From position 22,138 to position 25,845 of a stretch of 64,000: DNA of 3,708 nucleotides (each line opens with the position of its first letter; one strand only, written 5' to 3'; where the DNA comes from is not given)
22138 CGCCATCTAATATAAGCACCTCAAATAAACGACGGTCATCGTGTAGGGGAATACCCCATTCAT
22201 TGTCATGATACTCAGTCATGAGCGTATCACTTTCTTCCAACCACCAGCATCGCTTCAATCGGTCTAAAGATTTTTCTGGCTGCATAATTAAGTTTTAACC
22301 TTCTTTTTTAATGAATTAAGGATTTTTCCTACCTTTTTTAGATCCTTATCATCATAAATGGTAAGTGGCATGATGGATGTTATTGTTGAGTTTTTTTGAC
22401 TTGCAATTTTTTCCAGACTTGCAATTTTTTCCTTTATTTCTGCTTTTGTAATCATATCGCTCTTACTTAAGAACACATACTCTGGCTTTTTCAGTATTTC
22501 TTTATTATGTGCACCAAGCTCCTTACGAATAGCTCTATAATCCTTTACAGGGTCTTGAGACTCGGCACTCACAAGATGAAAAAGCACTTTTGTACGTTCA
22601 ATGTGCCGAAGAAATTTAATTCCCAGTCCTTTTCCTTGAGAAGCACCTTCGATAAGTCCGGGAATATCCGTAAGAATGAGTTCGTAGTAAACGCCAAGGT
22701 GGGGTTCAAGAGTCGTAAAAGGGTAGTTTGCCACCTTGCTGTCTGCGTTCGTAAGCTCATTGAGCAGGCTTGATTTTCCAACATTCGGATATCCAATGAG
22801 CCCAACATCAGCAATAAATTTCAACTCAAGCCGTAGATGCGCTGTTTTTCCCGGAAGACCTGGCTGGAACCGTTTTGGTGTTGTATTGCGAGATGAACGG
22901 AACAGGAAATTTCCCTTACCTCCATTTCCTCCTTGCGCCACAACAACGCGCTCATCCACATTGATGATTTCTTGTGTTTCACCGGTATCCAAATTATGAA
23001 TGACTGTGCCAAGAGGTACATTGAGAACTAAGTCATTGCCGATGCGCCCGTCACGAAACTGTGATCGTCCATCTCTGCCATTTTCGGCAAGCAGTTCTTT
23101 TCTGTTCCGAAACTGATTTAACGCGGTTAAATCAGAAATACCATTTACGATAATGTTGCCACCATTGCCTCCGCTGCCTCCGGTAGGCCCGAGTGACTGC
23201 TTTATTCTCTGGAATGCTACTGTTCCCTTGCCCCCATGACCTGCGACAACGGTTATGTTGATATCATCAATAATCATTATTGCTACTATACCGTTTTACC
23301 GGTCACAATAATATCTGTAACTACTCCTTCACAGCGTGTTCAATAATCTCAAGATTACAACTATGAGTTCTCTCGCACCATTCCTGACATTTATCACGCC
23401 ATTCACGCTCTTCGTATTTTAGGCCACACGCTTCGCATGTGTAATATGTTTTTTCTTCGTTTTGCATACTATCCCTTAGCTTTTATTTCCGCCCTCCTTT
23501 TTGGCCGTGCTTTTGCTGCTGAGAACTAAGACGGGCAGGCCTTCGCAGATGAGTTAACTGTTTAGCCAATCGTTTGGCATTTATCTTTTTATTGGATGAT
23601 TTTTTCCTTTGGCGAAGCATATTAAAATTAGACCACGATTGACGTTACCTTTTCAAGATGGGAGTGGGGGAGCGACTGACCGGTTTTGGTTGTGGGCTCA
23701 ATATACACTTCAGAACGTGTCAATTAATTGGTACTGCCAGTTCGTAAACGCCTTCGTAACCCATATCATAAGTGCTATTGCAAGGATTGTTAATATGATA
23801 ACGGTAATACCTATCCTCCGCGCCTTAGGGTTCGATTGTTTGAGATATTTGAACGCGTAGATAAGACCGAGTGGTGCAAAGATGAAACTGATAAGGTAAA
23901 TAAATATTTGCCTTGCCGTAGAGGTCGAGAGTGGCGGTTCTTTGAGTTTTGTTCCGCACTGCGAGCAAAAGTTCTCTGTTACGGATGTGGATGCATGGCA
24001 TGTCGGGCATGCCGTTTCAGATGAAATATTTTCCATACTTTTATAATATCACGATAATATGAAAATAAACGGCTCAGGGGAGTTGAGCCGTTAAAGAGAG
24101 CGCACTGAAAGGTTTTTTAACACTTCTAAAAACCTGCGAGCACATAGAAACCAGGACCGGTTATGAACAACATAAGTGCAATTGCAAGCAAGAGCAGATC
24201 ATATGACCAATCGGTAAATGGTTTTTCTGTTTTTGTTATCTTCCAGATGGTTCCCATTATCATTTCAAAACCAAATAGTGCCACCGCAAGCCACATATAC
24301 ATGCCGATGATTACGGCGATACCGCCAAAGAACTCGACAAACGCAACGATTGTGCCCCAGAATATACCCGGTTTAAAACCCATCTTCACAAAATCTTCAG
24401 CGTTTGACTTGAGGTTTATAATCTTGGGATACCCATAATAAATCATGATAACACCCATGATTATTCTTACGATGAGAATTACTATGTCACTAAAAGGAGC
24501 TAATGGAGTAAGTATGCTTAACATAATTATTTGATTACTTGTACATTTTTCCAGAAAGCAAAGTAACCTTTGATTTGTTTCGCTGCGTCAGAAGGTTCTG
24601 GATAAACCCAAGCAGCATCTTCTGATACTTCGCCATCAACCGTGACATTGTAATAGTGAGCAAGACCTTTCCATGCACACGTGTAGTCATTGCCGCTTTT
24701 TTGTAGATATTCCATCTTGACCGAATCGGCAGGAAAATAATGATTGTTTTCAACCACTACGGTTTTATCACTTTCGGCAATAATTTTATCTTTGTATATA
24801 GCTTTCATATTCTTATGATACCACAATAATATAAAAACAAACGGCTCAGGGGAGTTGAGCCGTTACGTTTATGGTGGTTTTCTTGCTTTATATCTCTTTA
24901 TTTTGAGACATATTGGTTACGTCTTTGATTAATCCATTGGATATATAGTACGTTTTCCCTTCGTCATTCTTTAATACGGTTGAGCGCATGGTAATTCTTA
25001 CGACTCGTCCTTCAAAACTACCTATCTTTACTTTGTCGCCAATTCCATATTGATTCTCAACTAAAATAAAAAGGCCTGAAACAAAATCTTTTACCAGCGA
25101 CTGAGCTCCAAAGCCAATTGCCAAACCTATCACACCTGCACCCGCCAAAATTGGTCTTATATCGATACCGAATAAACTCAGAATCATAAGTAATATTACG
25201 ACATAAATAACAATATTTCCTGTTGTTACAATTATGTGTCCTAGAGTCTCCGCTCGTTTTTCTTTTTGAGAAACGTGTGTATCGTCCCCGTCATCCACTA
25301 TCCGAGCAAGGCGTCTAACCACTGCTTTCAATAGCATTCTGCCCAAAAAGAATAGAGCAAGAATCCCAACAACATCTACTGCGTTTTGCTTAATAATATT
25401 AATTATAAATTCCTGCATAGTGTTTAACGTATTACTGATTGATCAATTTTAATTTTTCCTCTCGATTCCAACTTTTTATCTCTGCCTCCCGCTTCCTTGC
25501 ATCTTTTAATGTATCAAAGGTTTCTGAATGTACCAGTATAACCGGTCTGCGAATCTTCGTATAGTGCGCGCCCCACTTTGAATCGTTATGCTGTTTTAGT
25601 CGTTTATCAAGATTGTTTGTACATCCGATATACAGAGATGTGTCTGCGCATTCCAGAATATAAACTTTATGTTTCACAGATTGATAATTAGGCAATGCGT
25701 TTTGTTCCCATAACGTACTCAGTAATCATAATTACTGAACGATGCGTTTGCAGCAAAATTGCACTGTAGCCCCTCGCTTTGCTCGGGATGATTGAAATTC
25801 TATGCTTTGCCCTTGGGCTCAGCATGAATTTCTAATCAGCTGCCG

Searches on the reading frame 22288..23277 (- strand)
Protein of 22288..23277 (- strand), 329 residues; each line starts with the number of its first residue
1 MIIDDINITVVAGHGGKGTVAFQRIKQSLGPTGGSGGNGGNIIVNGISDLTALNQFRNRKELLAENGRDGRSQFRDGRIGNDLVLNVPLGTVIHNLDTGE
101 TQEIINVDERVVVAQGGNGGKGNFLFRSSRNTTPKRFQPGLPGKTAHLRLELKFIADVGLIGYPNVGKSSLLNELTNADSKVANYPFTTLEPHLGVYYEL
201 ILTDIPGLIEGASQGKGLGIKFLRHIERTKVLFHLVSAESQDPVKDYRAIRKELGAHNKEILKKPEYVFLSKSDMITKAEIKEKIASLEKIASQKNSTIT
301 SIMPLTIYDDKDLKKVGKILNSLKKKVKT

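Call 11: search_protein_families(library=pfam, proteins=[window:22288-23277:-], max_evalue=0.001)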
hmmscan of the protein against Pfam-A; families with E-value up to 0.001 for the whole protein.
window:22288-23277:- (329 aa): 3 families
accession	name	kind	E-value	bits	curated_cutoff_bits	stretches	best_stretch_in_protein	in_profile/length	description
PF01018.28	GTP1_OBG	-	7.3e-42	143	27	1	3-153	1-154/155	GTP1/OBG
PF01926.29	MMR_HSR1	-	1e-25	90.5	21.9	1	157-270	1-111/113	50S ribosome-binding GTPase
PF02421.24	FeoB_N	-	1.7e-11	44.3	27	1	158-222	3-73/156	Ferrous iron transport protein B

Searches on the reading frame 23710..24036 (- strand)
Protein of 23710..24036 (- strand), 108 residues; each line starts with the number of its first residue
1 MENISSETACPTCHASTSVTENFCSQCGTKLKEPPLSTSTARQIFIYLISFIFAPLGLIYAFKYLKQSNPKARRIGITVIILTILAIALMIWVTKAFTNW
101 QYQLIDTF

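Call 11: search_protein_families(library=pfam, proteins=[window:23710-24036:-], max_evalue=0.001)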
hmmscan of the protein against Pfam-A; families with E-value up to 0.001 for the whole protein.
window:23710-24036:- (108 aa): 4 families
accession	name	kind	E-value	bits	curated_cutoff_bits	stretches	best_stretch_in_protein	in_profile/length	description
PF13240.11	Zn_Ribbon_1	-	4.8e-05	23.5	25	1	10-31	2-23/23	zinc-ribbon domain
PF12773.13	DZR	-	6.7e-05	23.4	27.3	1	8-28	25-45/45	Double zinc ribbon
PF18912.6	DZR_2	-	0.00021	21.5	27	1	6-34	20-49/56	Double zinc ribbon domain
PF22747.2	Zn_ribbon_DUF2089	-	0.00072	20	27.6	0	10-31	1-22/32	DUF2089 zinc ribbon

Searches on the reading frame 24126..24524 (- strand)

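Call 11: search_protein_families(library=pfam, proteins=[window:24126-24524:-], max_evalue=0.001)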
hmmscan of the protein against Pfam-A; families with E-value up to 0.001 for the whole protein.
window:24126-24524:- (132 aa): 2 families
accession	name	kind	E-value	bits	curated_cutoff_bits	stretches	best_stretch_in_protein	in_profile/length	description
PF07681.17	DoxX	-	1e-13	52.1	23.6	1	16-93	2-81/85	DoxX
PF07291.16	MauE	-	0.00068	20.4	27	0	13-90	2-82/128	Methylamine utilisation protein MauE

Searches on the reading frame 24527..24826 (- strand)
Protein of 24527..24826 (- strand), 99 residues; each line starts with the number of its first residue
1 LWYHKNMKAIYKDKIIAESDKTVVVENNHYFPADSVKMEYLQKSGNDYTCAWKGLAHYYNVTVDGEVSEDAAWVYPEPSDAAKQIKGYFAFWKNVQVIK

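Call 11: search_protein_families(library=pfam, proteins=[window:24527-24826:-], max_evalue=0.001)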
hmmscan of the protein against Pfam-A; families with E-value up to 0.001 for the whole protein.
window:24527-24826:- (99 aa): 1 family
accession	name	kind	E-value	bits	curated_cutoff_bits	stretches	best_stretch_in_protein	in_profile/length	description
PF04248.19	NTP_transf_9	-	7.1e-31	106.3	22.1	1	7-93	1-92/93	Domain of unknown function (DUF427)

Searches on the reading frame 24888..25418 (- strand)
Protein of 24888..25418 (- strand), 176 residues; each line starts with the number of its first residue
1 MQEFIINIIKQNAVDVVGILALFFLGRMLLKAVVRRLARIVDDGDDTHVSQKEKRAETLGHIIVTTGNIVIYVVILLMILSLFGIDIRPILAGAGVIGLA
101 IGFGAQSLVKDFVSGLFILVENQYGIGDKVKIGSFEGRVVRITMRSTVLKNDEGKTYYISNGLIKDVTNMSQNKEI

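Call 11: search_protein_families(library=pfam, proteins=[window:24888-25418:-], max_evalue=0.001)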
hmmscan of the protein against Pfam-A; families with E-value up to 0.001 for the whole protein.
window:24888-25418:- (176 aa): 2 families
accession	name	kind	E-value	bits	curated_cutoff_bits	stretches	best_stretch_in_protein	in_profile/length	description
PF00924.24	MS_channel_2nd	-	9.6e-16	58.1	20.2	1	108-171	2-67/68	Mechanosensitive ion channel, beta-domain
PF21088.3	MS_channel_1st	-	2.3e-10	40.7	23.1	1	68-106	4-42/42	Mechanosensitive ion channel, transmembrane helices 2/3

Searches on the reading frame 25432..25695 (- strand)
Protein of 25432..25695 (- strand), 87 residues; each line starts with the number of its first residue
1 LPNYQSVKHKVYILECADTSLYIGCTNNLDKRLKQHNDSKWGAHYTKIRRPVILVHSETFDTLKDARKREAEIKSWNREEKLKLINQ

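Call 11: search_protein_families(library=pfam, proteins=[window:25432-25695:-], max_evalue=0.001)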
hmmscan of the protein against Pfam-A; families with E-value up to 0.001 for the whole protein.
window:25432-25695:- (87 aa): 3 families
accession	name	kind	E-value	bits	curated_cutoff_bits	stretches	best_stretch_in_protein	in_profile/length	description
PF01541.30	GIY-YIG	-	3.9e-17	62.8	22.6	1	9-81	2-76/78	GIY-YIG catalytic domain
PF10544.15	T5orf172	-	0.00028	21.8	20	1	21-77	16-67/101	T5orf172 domain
PF13455.12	MUG113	-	0.00075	20.5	22.3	0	23-74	3-44/73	Meiotically up-regulated gene 113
